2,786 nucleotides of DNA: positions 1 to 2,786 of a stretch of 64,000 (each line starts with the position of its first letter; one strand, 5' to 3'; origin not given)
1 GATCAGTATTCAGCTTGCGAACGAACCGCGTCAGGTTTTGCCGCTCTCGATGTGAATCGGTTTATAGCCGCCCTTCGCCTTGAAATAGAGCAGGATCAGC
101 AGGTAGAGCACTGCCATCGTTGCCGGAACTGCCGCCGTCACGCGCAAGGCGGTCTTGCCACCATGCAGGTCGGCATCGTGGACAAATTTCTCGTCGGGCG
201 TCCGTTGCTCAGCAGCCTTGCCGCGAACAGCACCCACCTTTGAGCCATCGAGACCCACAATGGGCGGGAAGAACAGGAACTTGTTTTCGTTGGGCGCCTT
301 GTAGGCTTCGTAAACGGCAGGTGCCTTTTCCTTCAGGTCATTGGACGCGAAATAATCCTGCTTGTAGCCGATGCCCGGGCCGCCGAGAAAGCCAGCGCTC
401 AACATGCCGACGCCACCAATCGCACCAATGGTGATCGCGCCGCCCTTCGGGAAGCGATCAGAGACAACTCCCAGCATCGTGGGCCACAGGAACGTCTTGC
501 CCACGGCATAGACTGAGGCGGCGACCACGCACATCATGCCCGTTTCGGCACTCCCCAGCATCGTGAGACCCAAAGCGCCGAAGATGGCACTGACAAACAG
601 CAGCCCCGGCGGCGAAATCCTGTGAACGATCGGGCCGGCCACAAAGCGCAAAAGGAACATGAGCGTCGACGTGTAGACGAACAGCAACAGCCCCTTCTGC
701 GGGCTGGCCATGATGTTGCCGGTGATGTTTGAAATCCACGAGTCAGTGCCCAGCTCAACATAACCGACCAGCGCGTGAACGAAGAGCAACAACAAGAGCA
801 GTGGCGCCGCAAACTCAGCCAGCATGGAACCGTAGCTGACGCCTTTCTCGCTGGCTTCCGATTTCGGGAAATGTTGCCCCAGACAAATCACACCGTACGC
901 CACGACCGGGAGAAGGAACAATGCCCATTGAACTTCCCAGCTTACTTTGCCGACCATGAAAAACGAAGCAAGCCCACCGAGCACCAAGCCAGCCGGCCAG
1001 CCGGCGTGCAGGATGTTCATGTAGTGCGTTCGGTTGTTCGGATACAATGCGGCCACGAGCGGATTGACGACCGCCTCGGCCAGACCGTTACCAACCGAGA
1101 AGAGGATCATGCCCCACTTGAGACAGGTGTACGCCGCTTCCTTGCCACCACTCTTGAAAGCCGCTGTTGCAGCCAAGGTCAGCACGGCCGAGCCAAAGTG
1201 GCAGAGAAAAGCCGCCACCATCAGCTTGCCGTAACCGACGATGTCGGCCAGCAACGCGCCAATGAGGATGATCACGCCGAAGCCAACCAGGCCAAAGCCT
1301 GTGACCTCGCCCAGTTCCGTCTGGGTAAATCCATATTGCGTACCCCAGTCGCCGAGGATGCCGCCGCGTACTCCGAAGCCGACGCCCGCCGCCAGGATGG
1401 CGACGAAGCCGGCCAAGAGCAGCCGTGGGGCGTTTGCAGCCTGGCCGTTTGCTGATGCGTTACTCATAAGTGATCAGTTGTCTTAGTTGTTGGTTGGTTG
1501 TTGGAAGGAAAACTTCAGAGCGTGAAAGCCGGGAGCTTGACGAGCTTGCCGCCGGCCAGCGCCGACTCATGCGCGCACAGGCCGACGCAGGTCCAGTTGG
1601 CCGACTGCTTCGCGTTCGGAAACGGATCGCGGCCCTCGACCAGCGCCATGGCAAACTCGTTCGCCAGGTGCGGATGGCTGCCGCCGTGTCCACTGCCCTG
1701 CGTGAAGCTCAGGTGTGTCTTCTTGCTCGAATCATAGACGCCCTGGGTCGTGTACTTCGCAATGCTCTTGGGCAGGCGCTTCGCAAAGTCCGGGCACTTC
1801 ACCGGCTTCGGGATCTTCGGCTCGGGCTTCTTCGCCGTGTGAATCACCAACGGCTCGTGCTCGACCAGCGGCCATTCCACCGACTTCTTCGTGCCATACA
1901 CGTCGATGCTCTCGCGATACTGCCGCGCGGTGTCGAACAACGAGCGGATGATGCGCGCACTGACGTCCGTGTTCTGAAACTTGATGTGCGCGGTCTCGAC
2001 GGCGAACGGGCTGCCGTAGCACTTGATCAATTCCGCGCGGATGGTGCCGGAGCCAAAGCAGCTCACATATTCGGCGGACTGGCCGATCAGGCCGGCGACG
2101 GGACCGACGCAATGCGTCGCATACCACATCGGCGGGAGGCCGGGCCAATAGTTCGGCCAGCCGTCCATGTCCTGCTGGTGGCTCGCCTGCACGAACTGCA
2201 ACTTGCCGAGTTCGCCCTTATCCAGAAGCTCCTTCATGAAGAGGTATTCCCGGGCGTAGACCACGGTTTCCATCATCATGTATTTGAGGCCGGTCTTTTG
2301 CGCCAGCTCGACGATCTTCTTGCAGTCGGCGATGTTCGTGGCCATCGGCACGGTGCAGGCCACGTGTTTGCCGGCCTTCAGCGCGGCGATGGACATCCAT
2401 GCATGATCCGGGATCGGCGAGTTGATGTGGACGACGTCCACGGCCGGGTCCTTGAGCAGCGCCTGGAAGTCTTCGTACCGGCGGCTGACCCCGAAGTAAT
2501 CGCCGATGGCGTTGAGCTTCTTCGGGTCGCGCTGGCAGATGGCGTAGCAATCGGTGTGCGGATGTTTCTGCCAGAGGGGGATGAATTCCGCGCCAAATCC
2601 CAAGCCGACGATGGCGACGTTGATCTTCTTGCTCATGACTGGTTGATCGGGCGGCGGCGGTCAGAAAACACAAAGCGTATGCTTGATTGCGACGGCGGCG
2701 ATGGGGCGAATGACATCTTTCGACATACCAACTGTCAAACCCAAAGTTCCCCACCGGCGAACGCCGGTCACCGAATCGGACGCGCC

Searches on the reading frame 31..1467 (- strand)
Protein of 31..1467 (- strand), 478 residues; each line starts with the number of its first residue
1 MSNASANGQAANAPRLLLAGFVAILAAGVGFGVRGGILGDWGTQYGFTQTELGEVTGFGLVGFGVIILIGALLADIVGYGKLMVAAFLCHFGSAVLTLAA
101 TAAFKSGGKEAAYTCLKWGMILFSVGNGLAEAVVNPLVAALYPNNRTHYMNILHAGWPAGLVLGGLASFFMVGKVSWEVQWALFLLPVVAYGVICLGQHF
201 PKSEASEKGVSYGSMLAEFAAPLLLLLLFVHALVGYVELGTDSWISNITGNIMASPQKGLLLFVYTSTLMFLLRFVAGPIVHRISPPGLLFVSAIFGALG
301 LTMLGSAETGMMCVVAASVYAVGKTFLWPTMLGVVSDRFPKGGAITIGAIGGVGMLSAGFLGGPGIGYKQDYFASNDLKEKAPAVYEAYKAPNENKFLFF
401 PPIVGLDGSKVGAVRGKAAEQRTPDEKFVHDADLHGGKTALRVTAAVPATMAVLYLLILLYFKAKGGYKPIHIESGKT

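Call 18: search_protein_families(library=pfam, proteins=[window:31-1467:-], max_evalue=0.001)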
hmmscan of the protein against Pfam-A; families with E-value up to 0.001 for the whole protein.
window:31-1467:- (478 aa): 1 family
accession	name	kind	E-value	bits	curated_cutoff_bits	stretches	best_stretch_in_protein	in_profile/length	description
PF07690.21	MFS_1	-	7.1e-17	61.8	33.4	1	21-362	2-346/347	Major Facilitator Superfamily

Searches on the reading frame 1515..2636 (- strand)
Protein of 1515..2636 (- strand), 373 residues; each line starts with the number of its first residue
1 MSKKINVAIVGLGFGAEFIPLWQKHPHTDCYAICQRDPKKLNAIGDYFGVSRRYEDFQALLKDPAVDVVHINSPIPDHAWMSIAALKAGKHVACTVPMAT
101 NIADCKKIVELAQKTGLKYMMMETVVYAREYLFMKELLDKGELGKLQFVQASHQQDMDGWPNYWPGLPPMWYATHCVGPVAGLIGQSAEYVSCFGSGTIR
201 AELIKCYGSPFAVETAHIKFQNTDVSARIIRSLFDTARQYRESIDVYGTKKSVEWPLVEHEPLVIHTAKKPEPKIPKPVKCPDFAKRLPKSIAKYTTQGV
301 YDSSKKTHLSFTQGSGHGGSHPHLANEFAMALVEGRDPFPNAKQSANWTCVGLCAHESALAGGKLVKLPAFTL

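Call 18: search_protein_families(library=pfam, proteins=[window:1515-2636:-], max_evalue=0.001)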
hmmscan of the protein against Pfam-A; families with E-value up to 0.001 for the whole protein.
window:1515-2636:- (373 aa): 2 families
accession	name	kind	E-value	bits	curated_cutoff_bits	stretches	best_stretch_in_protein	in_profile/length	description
PF01408.29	GFO_IDH_MocA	-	1.8e-24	87.2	24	1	5-121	1-118/120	Oxidoreductase family, NAD-binding Rossmann fold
PF22725.1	GFO_IDH_MocA_C3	-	9.5e-06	26.1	27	1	132-253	2-123/124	GFO/IDH/MocA C-terminal domain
